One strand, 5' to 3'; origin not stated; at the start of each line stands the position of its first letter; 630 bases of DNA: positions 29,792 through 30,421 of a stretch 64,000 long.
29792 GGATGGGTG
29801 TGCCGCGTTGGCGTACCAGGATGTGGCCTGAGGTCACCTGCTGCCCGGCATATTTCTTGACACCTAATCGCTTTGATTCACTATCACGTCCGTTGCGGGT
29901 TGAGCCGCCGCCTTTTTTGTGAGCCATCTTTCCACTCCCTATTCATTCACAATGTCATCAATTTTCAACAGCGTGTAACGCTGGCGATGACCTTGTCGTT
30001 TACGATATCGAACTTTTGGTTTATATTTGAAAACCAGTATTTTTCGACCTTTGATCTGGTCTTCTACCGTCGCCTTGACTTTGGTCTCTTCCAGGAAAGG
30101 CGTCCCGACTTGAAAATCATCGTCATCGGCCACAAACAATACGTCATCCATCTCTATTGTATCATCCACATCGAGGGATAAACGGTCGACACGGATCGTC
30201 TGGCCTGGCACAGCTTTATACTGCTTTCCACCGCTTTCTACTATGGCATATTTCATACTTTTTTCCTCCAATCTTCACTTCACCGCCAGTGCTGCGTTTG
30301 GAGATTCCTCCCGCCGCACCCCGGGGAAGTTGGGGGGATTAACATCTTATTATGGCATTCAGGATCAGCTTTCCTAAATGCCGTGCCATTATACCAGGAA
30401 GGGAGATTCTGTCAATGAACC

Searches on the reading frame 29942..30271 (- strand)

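Call 67: search_protein_families(library=pfam, proteins=[window:29942-30271:-], max_evalue=0.00001)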
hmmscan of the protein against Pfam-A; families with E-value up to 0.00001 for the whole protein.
window:29942-30271:- (110 aa): 1 family
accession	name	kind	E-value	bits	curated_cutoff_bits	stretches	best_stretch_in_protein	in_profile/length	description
PF00829.26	Ribosomal_L21p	-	7.3e-36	122.8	27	1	8-107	2-99/99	Ribosomal prokaryotic L21 protein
